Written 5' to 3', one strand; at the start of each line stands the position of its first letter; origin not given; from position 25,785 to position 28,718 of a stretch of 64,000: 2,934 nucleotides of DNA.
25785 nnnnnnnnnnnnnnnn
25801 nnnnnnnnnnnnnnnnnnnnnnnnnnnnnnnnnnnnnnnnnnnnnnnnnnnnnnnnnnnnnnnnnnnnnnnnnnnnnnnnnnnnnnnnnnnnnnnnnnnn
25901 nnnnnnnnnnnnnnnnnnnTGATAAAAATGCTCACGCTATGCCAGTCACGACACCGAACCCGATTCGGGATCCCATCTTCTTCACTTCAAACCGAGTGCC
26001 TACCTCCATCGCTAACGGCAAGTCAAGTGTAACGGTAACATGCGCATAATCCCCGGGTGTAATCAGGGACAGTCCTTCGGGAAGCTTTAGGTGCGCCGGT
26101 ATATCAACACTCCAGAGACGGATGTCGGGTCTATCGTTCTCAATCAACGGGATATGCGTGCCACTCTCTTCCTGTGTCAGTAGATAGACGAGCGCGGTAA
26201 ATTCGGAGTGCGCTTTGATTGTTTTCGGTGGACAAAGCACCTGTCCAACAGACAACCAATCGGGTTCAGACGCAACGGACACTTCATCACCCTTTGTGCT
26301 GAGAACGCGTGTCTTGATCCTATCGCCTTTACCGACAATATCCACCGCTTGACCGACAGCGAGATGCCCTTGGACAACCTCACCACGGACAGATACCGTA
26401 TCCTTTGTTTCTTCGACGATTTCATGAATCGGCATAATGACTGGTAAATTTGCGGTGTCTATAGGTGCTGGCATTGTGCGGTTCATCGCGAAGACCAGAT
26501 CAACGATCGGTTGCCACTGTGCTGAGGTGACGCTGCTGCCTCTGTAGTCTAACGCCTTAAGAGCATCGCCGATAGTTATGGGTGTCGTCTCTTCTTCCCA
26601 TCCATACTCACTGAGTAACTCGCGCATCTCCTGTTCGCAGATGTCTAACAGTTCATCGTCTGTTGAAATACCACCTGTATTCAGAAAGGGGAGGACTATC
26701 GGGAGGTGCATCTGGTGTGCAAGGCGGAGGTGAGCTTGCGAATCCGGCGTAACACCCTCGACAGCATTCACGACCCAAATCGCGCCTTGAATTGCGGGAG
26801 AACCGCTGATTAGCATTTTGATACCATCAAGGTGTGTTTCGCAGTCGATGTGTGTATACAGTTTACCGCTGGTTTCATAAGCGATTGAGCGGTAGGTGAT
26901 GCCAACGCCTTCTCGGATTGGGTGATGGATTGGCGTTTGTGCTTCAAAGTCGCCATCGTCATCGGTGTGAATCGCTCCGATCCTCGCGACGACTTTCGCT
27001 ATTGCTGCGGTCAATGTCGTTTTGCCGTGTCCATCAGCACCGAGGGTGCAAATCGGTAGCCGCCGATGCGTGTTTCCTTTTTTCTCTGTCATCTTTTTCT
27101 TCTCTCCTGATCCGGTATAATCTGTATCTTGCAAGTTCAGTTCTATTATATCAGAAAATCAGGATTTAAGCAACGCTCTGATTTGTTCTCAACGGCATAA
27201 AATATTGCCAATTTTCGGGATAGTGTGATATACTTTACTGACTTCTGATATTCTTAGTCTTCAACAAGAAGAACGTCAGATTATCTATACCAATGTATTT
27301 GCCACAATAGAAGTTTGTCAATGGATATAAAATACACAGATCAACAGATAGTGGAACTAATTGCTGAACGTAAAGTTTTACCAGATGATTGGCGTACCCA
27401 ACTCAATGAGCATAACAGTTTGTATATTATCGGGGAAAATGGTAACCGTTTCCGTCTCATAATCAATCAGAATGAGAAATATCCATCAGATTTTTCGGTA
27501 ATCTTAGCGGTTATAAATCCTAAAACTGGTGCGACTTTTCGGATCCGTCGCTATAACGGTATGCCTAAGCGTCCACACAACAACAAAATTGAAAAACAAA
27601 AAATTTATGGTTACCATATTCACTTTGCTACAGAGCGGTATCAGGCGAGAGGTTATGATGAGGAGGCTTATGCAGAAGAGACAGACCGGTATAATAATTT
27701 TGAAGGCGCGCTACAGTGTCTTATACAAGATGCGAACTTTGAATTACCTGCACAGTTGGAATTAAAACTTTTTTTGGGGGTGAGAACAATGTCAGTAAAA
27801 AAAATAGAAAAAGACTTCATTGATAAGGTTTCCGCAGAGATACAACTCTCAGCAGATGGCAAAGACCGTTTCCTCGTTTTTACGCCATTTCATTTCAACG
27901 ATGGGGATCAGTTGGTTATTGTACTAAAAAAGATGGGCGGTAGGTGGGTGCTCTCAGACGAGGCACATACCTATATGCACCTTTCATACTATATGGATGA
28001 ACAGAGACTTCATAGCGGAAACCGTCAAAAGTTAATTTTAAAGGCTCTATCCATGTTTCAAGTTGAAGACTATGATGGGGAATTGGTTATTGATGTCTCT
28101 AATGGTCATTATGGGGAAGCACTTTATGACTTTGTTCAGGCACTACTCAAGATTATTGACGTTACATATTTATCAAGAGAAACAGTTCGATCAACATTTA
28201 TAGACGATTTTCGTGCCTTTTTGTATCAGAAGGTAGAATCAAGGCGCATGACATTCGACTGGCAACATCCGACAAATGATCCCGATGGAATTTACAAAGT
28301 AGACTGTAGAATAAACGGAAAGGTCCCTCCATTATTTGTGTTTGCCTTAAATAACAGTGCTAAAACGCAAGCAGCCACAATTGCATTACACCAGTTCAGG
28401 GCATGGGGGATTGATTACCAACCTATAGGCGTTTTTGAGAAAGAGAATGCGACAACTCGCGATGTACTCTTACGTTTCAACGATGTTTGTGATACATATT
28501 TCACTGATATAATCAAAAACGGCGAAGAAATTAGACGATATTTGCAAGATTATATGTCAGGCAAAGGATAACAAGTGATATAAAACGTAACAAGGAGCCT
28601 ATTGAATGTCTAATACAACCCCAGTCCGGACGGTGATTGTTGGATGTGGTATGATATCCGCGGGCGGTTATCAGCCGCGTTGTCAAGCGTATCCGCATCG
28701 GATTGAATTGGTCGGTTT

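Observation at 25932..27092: Full-length EF-Tu paralogue with disabled GTPase motifs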

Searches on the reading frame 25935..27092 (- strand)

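Call 4: search_protein_families(library=pfam, proteins=[window:25935-27092:-], max_evalue=0.01)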
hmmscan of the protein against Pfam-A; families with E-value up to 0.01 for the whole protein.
window:25935-27092:- (386 aa): 2 families
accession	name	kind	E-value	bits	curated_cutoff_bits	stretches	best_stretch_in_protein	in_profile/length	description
PF00009.33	GTP_EFTU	-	3.8e-21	76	26.5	1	13-184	5-176/188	Elongation factor Tu GTP binding domain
PF03143.23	GTP_EFTU_D3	-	6.9e-15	55.7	27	1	291-385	1-105/106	Elongation factor Tu C-terminal domain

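Call 5: search_protein_families(library=ncbifam, proteins=[window:25935-27092:-], max_evalue=0.01)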
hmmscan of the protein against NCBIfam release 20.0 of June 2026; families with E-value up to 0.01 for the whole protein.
window:25935-27092:- (386 aa): 20 families
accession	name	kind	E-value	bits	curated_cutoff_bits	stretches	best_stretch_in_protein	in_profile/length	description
NF000766.0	PRK00049.1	subfamily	1.5e-72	244.6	449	1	6-385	7-394/396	elongation factor Tu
NF009373.0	PRK12736.1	subfamily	1.7e-72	244.3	452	1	8-385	9-392/394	elongation factor Tu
NF009372.0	PRK12735.1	subfamily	6e-72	242.6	479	1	7-385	8-394/396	elongation factor Tu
TIGR00485.1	EF-Tu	equivalog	2.3e-71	240.6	522.4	1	8-385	9-392/394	elongation factor Tu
NF008969.0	PRK12317.1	subfamily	1.4e-12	46.9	502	1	61-274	69-283/426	elongation factor 1-alpha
TIGR00475.1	selB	equivalog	1e-09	37.7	242.25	1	15-174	4-146/581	selenocysteine-specific translation elongation factor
TIGR00483.1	EF-1_alpha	equivalog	1.9e-08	33.2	540.1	1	62-252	70-262/427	translation elongation factor EF-1 subunit alpha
NF009381.0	PRK12740.1-5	subfamily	4.1e-06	25.5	583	1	13-134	11-131/692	elongation factor G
NF058620.1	EFG2_Bacteroid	exception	8.4e-06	24.4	1000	1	14-134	12-131/717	elongation factor G2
TIGR00490.1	aEF-2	equivalog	4.1e-05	21.9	738.45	1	21-137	29-145/720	elongation factor EF-2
TIGR01394.1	TypA_BipA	equivalog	7.8e-05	21.1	757.3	1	22-262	12-245/594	translational GTPase TypA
NF012153.1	tet_protect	equivalog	8e-05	21.1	775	1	23-152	12-142/614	tetracycline resistance ribosomal protection protein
NF000120.3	47473_otr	exception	0.00027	19.6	900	1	18-138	9-127/608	tetracycline resistance ribosomal protection protein Otr(A)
TIGR02034.1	CysN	subfamily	0.0014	17.8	336.1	1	72-274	75-274/406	sulfate adenylyltransferase, large subunit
TIGR00484.1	EF-G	equivalog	0.0014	16.9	659.4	1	22-134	21-132/691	elongation factor G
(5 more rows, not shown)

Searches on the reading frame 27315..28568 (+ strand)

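Call 4: search_protein_families(library=pfam, proteins=[window:27315-28568:+], max_evalue=0.01)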
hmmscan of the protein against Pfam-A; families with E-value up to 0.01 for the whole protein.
window:27315-28568:+ (418 aa): 2 families
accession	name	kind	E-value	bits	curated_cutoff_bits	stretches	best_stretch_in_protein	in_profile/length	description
PF08861.15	DUF1828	-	2.4e-23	82.7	22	1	190-280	1-91/91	Domain of unknown function DUF1828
PF22398.1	DUF6978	-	0.00018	22.3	29.6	1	8-135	2-123/133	Family of unknown function (DUF6978)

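Call 5: search_protein_families(library=ncbifam, proteins=[window:27315-28568:+], max_evalue=0.01)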
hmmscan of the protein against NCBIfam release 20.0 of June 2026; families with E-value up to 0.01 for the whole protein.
window:27315-28568:+ (418 aa): 0 families

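Call 6: search_protein_families(library=padloc, proteins=[window:27315-28568:+], max_evalue=0.01)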
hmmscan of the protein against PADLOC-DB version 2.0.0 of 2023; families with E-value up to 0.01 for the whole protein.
window:27315-28568:+ (418 aa): 2 families
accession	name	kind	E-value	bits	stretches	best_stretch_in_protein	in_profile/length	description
PDLC04539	PDC-M24B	-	5.4e-19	66.7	1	161-306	4-148/255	-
PDLC04540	PDC-M24B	-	3e-13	48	1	188-365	27-201/256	-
